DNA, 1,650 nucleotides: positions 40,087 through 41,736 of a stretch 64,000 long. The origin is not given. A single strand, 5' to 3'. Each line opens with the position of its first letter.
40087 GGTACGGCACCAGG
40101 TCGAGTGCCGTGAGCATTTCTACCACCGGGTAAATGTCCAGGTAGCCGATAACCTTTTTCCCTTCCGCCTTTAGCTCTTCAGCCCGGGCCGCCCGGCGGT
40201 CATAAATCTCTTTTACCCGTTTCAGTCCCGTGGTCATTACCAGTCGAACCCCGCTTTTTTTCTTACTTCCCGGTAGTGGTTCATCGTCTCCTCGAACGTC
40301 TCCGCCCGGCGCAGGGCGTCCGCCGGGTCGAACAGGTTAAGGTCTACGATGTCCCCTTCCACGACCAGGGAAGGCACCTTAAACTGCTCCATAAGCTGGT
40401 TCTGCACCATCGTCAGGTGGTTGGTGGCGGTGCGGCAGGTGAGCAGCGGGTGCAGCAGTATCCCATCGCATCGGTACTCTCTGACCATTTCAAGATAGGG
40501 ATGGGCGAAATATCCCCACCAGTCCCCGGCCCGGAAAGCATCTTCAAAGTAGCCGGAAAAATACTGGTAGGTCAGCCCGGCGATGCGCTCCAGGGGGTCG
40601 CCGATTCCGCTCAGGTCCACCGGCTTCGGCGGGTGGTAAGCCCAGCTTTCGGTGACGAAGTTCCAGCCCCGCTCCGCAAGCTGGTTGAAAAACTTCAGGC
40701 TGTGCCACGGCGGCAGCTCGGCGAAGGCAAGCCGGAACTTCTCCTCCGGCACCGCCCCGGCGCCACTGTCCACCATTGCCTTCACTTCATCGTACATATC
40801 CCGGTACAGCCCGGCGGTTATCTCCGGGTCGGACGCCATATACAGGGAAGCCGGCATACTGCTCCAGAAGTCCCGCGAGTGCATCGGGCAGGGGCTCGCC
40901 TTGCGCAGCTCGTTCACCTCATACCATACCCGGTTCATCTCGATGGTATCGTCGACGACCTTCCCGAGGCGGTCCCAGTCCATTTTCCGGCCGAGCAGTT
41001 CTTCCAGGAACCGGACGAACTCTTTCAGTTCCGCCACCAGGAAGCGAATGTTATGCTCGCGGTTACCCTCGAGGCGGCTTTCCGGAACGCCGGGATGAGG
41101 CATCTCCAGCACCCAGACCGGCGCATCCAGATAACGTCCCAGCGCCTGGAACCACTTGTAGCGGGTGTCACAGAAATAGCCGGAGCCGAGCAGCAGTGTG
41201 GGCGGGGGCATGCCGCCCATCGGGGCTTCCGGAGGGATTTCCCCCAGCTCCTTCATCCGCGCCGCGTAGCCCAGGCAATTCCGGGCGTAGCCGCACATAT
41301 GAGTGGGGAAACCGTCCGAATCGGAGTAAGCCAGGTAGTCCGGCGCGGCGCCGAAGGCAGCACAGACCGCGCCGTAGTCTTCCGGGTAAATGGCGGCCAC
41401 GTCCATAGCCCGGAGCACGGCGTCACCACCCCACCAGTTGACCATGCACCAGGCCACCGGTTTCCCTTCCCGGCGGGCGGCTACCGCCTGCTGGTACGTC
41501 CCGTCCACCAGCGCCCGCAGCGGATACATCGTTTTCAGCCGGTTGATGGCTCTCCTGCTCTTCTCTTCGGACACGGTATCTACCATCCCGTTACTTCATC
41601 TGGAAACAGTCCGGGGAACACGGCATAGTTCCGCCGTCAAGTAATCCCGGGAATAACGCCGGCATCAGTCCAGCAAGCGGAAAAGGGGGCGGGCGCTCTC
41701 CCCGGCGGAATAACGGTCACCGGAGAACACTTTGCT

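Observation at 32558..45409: Convergent pair of operons forming a roughly 13-kb anaerobic acyl-CoA conversion island without a recognisable entry enzyme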

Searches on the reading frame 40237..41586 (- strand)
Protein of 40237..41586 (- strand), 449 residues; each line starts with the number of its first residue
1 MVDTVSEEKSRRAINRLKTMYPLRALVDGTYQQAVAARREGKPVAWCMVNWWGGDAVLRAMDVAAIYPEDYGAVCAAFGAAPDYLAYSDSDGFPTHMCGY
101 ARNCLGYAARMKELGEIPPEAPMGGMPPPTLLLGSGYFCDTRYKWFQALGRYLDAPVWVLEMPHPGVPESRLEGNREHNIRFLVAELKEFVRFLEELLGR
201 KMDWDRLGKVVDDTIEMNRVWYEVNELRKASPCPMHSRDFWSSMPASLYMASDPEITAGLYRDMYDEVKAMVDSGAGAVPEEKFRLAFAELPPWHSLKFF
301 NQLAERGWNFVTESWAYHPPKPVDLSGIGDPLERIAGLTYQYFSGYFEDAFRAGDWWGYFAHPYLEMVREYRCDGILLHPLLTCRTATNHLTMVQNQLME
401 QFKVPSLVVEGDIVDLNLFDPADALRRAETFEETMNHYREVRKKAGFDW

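Call 3: search_protein_families(library=pfam, proteins=[window:40237-41586:-])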
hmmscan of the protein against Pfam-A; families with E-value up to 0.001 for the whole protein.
window:40237-41586:- (449 aa): 1 family
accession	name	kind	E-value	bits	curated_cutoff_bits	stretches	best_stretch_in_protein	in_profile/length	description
PF06050.19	HGD-D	-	7.9e-50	170.8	28.4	1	58-433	9-340/342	2-hydroxyglutaryl-CoA dehydratase, D-component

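Call 5: search_protein_families(library=ncbifam, proteins=[window:40237-41586:-], max_evalue=0.00001)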
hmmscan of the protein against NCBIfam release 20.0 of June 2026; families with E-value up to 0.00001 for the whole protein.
window:40237-41586:- (449 aa): 4 families
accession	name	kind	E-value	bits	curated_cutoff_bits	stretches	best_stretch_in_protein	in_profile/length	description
NF052455.1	HyiscapDhHadB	equivalog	9.2e-31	106.9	750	1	22-437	7-396/398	(R)-2-hydroxyisocaproyl-CoA dehydratase subunit alpha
TIGR03191.1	benz_CoA_bzdO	equivalog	3.3e-23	82.6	448.6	1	30-307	18-283/430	benzoyl-CoA reductase, bzd-type, subunit O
NF040772.1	double_cubane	equivalog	1.6e-12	47.2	350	1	139-295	95-240/372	double-cubane-cluster-containing anaerobic reductase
TIGR02260.1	benz_CoA_red_B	equivalog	1.7e-12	46.7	486.55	1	23-431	11-409/413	benzoyl-CoA reductase subunit B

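Call 7: search_solved_structures(query=window:40237-41586:-, max_evalue=0.001)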
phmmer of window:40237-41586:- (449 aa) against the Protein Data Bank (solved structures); distinct sequences matched with E-value up to 0.001: 5.
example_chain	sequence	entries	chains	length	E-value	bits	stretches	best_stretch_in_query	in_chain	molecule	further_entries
9g87_A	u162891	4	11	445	1.7e-23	86.6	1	37-438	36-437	3-methylbenzoyl-CoA reductase beta subunit MbdO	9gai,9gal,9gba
3o3m_A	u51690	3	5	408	6.2e-23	84.7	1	26-439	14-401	alpha subunit 2-hydroxyisocaproyl-CoA dehydratase | alpha-subunit 2-hydroxyisocaproyl-CoA dehydratase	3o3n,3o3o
8s02_A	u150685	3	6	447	1.3e-19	73.8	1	26-440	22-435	BzdO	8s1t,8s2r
7yyl_C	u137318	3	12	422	2e-10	43.5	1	138-292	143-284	Dehydratase family protein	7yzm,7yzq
6eno_A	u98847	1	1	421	2.1e-10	43.4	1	138-292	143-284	Dehydratase family protein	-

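Call 9: find_encoding_contigs(protein=window:40237-41586:-, flank=10000, max_places=6)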
Protein window:40237-41586:- (449 aa): no gene with exactly this product is on record in the collection.

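Call 10: find_homologous_proteins(query=window:40237-41586:-, max_evalue=1e-10)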
Query window:40237-41586:- (449 aa): 1006 proteins with E <= 1e-10 among 8000 candidates; the best 120 are listed.
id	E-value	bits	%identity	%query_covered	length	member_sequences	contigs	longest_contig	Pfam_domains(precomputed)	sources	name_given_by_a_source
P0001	0.0e+0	1062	100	99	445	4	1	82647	PF06050.20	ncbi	-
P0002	9.4e-283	956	89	99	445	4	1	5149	PF06050.20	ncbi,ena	-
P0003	1.3e-282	956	88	99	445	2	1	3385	PF06050.20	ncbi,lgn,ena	-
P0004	8.1e-282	953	88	99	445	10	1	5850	PF06050.20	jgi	-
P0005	4.7e-267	905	84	99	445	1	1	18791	PF06050.20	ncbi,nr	ncbi:MAG: 2-hydroxyacyl-CoA dehydratase [Chloroflexi bacterium]|nr:2-hydroxyacyl-CoA dehydratase [Ch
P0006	5.3e-261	885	80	99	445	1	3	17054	PF06050.20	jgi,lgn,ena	-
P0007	2.5e-259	879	81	99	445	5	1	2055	PF06050.20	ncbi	-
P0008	1.4e-258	877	80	99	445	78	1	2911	PF06050.20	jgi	-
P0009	2.4e-258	876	79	98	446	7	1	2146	PF06050.20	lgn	-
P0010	4.2e-258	875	80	99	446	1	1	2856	PF06050.20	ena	-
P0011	5.0e-258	875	79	99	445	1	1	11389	PF06050.20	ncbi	-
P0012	1.3e-257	873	78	99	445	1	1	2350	PF06050.20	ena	-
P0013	2.1e-257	873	80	99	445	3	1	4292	PF06050.20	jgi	-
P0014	2.4e-257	873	78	99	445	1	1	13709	PF06050.20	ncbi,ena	-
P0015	2.6e-257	873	80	100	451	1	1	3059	PF06050.20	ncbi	ncbi:(R)-phenyllactyl-CoA dehydratase alpha subunit [subsurface metagenome]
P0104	1.8e-216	738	68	99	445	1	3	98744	PF06050.20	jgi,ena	-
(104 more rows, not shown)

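Call 11: find_encoding_contigs(protein=P0001, flank=10000, max_places=3)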
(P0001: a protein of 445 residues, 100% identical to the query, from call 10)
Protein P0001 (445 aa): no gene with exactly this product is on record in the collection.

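Call 12: find_encoding_contigs(protein=P0104, flank=10000, max_places=3)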
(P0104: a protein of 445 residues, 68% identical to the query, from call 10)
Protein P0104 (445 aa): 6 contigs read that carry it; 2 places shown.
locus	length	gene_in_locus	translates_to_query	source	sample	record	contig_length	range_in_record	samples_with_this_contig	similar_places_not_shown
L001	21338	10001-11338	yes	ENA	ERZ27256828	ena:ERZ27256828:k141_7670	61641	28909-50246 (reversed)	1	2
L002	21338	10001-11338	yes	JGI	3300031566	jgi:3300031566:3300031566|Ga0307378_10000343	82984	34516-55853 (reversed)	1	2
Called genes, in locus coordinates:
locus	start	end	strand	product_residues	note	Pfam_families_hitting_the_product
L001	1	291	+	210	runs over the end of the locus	PF27462:RecX_N, PF02631:RecX_HTH2 (faint), PF21982:RecX_HTH1, PF21981:RecX_HTH3 (faint)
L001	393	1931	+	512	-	PF12072:RNase_Y_N, PF00013:KH_1 (weak), PF08668:HDOD (faint), PF01966:HD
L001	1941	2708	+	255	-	PF00149:Metallophos, PF13277:YmdB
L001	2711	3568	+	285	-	PF02811:PHP (weak)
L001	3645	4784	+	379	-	PF04055:Radical_SAM, PF13186:SPASM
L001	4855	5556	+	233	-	PF02660:G3P_acyltransf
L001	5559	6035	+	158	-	-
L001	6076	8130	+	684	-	PF13183:Fer4_8, PF13187:Fer4_9, PF13237:Fer4_10 (weak), PF13534:Fer4_17 (faint), PF02754:CCG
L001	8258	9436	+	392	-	PF00108:Thiolase_N, PF22691:Thiolase_C_1, PF02803:Thiolase_C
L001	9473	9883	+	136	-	PF12172:zf-ChsH2 (weak), PF01796:OB_ChsH2_C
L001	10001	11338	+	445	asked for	PF06050:HGD-D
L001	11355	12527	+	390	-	PF06050:HGD-D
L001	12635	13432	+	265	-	PF01869:BcrAD_BadFG, PF22521:HypF_C_2 (faint), PF00814:TsaD (faint)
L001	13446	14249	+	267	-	PF01869:BcrAD_BadFG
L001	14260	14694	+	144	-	PF01575:MaoC_dehydratas, PF13452:FAS1_DH_region (weak), PF03061:4HBT (weak)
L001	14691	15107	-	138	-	PF02310:B12-binding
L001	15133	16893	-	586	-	PF01642:MM_CoA_mutase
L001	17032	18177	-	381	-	PF02771:Acyl-CoA_dh_N, PF02770:Acyl-CoA_dh_M, PF00441:Acyl-CoA_dh_1, PF08028:Acyl-CoA_dh_2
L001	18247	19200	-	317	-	PF03308:MeaB, PF02492:cobW (weak)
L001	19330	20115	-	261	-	PF02146:SIR2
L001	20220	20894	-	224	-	PF00730:HhH-GPD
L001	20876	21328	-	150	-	PF01980:TrmO_N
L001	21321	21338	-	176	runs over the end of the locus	PF01558:POR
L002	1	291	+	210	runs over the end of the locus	PF27462:RecX_N, PF02631:RecX_HTH2 (faint), PF21982:RecX_HTH1, PF21981:RecX_HTH3 (faint)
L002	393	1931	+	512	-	PF12072:RNase_Y_N, PF00013:KH_1 (weak), PF08668:HDOD (faint), PF01966:HD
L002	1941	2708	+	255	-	PF00149:Metallophos, PF13277:YmdB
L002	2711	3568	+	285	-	PF02811:PHP (weak)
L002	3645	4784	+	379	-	PF04055:Radical_SAM, PF13186:SPASM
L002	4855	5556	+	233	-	PF02660:G3P_acyltransf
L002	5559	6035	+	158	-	-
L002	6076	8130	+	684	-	PF13183:Fer4_8, PF13187:Fer4_9, PF13237:Fer4_10 (weak), PF13534:Fer4_17 (faint), PF02754:CCG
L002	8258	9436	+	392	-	PF00108:Thiolase_N, PF22691:Thiolase_C_1, PF02803:Thiolase_C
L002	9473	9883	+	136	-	PF12172:zf-ChsH2 (weak), PF01796:OB_ChsH2_C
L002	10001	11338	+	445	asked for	PF06050:HGD-D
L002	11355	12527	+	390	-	PF06050:HGD-D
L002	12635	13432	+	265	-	PF01869:BcrAD_BadFG, PF22521:HypF_C_2 (faint), PF00814:TsaD (faint)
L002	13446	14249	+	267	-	PF01869:BcrAD_BadFG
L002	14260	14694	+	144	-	PF01575:MaoC_dehydratas, PF13452:FAS1_DH_region (weak), PF03061:4HBT (weak)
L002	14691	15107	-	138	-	PF02310:B12-binding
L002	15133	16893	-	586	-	PF01642:MM_CoA_mutase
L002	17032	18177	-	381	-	PF02771:Acyl-CoA_dh_N, PF02770:Acyl-CoA_dh_M, PF00441:Acyl-CoA_dh_1, PF08028:Acyl-CoA_dh_2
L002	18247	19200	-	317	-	PF03308:MeaB, PF02492:cobW (weak)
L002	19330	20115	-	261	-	PF02146:SIR2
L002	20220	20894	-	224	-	PF00730:HhH-GPD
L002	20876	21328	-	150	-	PF01980:TrmO_N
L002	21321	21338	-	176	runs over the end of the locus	PF01558:POR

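Call 14: find_related_loci(query=A1, collection=genome_contigs, flank=10000)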
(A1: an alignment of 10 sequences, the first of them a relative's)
Query A1 (445 aa) in genome_contigs; peptide patterns used: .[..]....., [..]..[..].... (x = any residue, [..] = any of these).
146 stretches matched a pattern; 75 encode a relative of the query (tblastn E <= 1e-3); 74 distinct loci.
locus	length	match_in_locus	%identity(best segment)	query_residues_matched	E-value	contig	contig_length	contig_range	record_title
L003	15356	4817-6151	82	1-445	0e+0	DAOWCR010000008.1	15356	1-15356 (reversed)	MAG TPA_asm: Dehalococcoidales bacterium isolate CSMAG_1892 CSMAG_1892_k141_5411000_length_15356_cov_12.8827, whole geno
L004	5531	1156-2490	83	1-445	0e+0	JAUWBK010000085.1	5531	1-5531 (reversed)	MAG: Dehalococcoidia bacterium isolate CSMAG_1318 CSMAG_1318_k141_716544_length_5531_cov_11.0213, whole genome shotgun s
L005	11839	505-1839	84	1-445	0e+0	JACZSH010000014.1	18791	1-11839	MAG: Chloroflexota bacterium isolate B10T3L11 B10T3L11_NODE2648, whole genome shotgun sequence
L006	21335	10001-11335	82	1-445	0e+0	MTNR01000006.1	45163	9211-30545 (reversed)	MAG: Dehalococcoides sp. JdFR-56 JGI24020J35080_1000302, whole genome shotgun sequence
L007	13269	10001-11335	81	1-445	0e+0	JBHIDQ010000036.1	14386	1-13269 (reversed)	MAG: Dehalococcoidales bacterium isolate b3.sp3_bin.43 NODE_1269_length_14386_cov_15.494034, whole genome shotgun sequen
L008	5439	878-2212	80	1-445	0e+0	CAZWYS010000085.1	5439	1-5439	MAG TPA_asm: uncultured Dehalococcoidaceae bacterium isolate SRP214966_co5_332 genome assembly, contig: NODE_17411_lengt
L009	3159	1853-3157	81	1-435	0e+0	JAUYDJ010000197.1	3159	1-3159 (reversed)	MAG: Chloroflexota bacterium isolate C20_metabat.bin.21 C20_k141_400941, whole genome shotgun sequence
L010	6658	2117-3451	78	1-445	0e+0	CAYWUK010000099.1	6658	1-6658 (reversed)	MAG TPA_asm: uncultured Dehalococcoidaceae bacterium isolate binchicken_co178_187 genome assembly, contig: NODE_13454_le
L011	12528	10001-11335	76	1-445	0e+0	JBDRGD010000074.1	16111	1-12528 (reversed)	MAG: Chloroflexota bacterium isolate MEGAHIT-group-1.411 k141_8294448, whole genome shotgun sequence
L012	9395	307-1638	75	2-445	0e+0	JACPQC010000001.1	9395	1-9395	MAG: Chloroflexi bacterium isolate NC_groundwater_643_Ag_B-0.1um_59_166 B_1_S1_Biohub_coassembly_k141_46913, whole genom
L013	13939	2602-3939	71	1-445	0e+0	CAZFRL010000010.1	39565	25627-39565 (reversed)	MAG TPA_asm: uncultured Dehalococcoidales bacterium isolate binchicken_co100_466 genome assembly, contig: NODE_1425_leng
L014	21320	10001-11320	73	6-445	0e+0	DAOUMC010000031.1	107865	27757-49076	MAG TPA_asm: Dehalococcoidales bacterium isolate W31_74 k127_385634, whole genome shotgun sequence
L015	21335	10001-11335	88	1-445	0e+0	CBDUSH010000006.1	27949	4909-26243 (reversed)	MAG TPA_asm: uncultured bacterium isolate SRR22302368_concoct_39 genome assembly, contig: ERZ25747235.427, whole genome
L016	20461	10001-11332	70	1-444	0e+0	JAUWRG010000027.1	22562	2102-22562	MAG: Dehalococcoidia bacterium isolate CSMAG_2522 CSMAG_2522_k141_1037069_length_22562_cov_16.9843, whole genome shotgun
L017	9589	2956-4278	70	6-445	0e+0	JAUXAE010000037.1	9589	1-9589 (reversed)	MAG: Dehalococcoidales bacterium isolate CSMAG_2754 CSMAG_2754_k141_623733_length_9589_cov_9.0000, whole genome shotgun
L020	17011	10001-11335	66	1-445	0e+0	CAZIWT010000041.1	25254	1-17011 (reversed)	MAG TPA_asm: uncultured Thermodesulfobacteriota bacterium isolate binchicken_co334_237 genome assembly, contig: NODE_324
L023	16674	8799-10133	65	1-445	0e+0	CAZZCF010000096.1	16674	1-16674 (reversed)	MAG TPA_asm: uncultured Leptospirales bacterium isolate binchicken_co334_180 genome assembly, contig: NODE_6012_length_1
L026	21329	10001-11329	68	1-445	0e+0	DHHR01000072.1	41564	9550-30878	MAG TPA_asm: Syntrophaceae bacterium UBA4767 UBA4767_contig_366, whole genome shotgun sequence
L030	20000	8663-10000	65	1-445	0e+0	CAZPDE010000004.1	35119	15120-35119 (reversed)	MAG TPA_asm: uncultured Dehalococcoidales bacterium isolate binchicken_co122_242 genome assembly, contig: NODE_495_lengt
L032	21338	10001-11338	63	1-445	0e+0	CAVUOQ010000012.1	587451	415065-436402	MAG: uncultured delta proteobacterium isolate MFD05942.bin.2.78 genome assembly, contig: contig_4410, whole genome shotg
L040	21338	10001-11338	60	1-445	0e+0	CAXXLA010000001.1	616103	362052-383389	MAG: Smithellaceae bacterium isolate 28a06b0b-966f-4d1b-b133-abbbdd0ba6e7 genome assembly, contig: contig_1, whole genom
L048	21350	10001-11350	59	1-445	3e-177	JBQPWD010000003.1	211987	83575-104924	MAG: Candidatus Bathyarchaeota archaeon isolate SZTDM_202302_bins_159 SZTDM_202302_bins_159_scaffold_3, whole genome sho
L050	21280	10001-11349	67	1-445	8e-169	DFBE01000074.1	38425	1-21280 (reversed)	MAG TPA_asm: Dehalococcoidia bacterium UBA3088 UBA3088_contig_36238, whole genome shotgun sequence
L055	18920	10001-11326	70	1-441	0e+0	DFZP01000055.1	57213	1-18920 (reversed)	MAG TPA_asm: Firmicutes bacterium UBA4053 UBA4053_contig_4278, whole genome shotgun sequence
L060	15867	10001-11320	51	2-440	5e-147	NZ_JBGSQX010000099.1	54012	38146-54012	MAG: Desulfococcus sp. isolate JTS-AC343 k141_898234, whole genome shotgun sequence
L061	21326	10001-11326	50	2-442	2e-145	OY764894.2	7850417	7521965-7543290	MAG: uncultured Desulfobacterium sp. isolate 35125921-b51f-40db-957b-bccbeeb29ead genome assembly, chromosome: 1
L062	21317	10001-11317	50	3-440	1e-144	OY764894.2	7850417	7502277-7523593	MAG: uncultured Desulfobacterium sp. isolate 35125921-b51f-40db-957b-bccbeeb29ead genome assembly, chromosome: 1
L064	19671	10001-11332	67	1-445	0e+0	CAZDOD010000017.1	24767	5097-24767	MAG TPA_asm: uncultured Thermodesulfobacteriota bacterium isolate binchicken_co129_644 genome assembly, contig: NODE_550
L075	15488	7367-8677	63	9-445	0e+0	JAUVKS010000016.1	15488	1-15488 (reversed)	MAG: Pseudomonadota bacterium isolate CSMAG_486 CSMAG_486_k141_1389421_length_15488_cov_12.2052, whole genome shotgun se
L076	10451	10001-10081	76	34-62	4e-7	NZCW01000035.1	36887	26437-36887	MAG: Dehalococcoidales bacterium isolate ARS1168 MHASMcontig_622695, whole genome shotgun sequence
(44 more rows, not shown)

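Call 24: search_protein_families(library=pfam, proteins=[L040:7303-8127:+, L032:7448-8215:+, L064:7350-8108:+, L026:6722-7597:+, L026:5895-6713:+, L023:5985-6857:+, L023:4234-4968:+, L075:3312-4358:+, L013:7385-8170:-, L040:4214-7003:-], max_evalue=0.00001)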
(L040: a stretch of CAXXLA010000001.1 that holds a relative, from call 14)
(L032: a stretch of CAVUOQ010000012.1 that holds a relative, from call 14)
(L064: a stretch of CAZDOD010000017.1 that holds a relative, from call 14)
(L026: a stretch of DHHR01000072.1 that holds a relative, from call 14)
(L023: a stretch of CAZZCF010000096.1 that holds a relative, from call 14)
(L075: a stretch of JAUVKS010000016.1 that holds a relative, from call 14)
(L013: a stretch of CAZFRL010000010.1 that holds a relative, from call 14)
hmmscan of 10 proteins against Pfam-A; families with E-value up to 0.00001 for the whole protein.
L040:7303-8127:+ (274 aa): 3 families
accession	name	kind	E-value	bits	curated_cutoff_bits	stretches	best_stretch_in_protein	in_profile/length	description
PF00106.31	adh_short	-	2.4e-46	158.1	26.6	1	26-223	2-192/195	short chain dehydrogenase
PF13561.12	adh_short_C2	-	4.1e-38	131.7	27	1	33-250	3-214/236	Enoyl-(Acyl carrier protein) reductase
PF08659.16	KR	-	4.8e-09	36.8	22.6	1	28-209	4-174/180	KR domain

L032:7448-8215:+ (255 aa): 3 families
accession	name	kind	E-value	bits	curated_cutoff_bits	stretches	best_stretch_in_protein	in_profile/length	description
PF00106.31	adh_short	-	1.2e-49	168.9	26.6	1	7-205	2-193/195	short chain dehydrogenase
PF13561.12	adh_short_C2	-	5.5e-41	141.1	27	1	14-248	3-233/236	Enoyl-(Acyl carrier protein) reductase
PF08659.16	KR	-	5.4e-12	46.4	22.6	1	9-165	4-153/180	KR domain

L064:7350-8108:+ (252 aa): 3 families
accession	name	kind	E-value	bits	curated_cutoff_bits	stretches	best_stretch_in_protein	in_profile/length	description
PF13561.12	adh_short_C2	-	4.9e-56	190.4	27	1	16-247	7-235/236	Enoyl-(Acyl carrier protein) reductase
PF00106.31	adh_short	-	8.1e-56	189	26.6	1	6-191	1-183/195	short chain dehydrogenase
PF08659.16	KR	-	1.9e-22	80.5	22.6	1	8-168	3-160/180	KR domain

L026:6722-7597:+ (291 aa): 2 families
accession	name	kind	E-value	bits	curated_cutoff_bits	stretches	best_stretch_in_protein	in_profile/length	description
PF00378.25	ECH_1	-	1e-77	261.3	27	1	39-291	2-251/251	Enoyl-CoA hydratase/isomerase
PF16113.10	ECH_2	-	2.5e-43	149.3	27.2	1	43-226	1-185/335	Enoyl-CoA hydratase/isomerase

L026:5895-6713:+ (272 aa): 3 families
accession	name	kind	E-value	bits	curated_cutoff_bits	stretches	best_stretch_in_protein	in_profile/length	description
PF00106.31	adh_short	-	5e-47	160.3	26.6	1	24-222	2-193/195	short chain dehydrogenase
PF13561.12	adh_short_C2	-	7.9e-41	140.6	27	1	31-265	3-233/236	Enoyl-(Acyl carrier protein) reductase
PF08659.16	KR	-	9.2e-09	35.9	22.6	1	26-181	4-152/180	KR domain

L023:5985-6857:+ (290 aa): 3 families
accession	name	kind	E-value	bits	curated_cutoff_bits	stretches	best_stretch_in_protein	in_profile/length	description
PF00106.31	adh_short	-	1.2e-54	185.2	26.6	1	44-229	1-183/195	short chain dehydrogenase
PF13561.12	adh_short_C2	-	4.8e-53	180.6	27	1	54-285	7-235/236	Enoyl-(Acyl carrier protein) reductase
PF08659.16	KR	-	3.7e-18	66.5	22.6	1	48-206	5-160/180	KR domain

L023:4234-4968:+ (244 aa): 2 families
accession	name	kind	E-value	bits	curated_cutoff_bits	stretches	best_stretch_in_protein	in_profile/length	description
PF07702.18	UTRA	-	6.5e-31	107.5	23.8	1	99-237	3-141/141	UTRA domain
PF00392.27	GntR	-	9.5e-18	64.1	27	1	16-75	4-63/64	Bacterial regulatory proteins, gntR family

L075:3312-4358:+ (348 aa): 3 families
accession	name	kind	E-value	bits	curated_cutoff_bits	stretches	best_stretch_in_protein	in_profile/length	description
PF00990.26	GGDEF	-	5.2e-44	150.3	23.8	1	182-338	1-159/161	Diguanylate cyclase, GGDEF domain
PF13185.12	GAF_2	-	6.8e-06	26.8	28.6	0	34-169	4-135/136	GAF domain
PF01590.32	GAF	-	7.2e-06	27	22.4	0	35-169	3-133/133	GAF domain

L013:7385-8170:- (261 aa): 3 families
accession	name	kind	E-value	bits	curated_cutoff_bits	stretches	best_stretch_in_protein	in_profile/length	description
PF00106.31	adh_short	-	9.8e-57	192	26.6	1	7-199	1-191/195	short chain dehydrogenase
PF13561.12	adh_short_C2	-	1.2e-51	176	27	1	13-259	1-235/236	Enoyl-(Acyl carrier protein) reductase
PF08659.16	KR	-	7e-18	65.6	22.6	1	10-187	4-175/180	KR domain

L040:4214-7003:- (929 aa): 7 families
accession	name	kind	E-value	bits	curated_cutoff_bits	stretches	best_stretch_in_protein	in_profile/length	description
PF00133.28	tRNA-synt_1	-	1.7e-139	465.6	22.7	1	27-643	2-414/414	tRNA synthetases class I (I, L, M and V)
PF08264.19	Anticodon_1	-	3.6e-32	111.7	25.1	1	687-843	1-147/148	Anticodon-binding domain of tRNA ligase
PF09334.17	tRNA-synt_1g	-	2.6e-23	82.9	20.1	1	57-200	8-136/391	tRNA synthetases class I (M)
PF01406.26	tRNA-synt_1e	-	1.1e-07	31.9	27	1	586-649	235-298/301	tRNA synthetases class I (C) catalytic domain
PF06827.20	zf-FPG_IleRS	-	6.3e-07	29.6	21.3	1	901-927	3-29/30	Zinc finger found in FPG and IleRS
PF01921.24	tRNA-synt_1f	-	1.5e-06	27.8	27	0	594-660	272-338/360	tRNA synthetases class I (K)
PF13603.12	tRNA-synt_1_2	-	4.1e-06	26.8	25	1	298-352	83-137/185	Leucyl-tRNA synthetase, editing domain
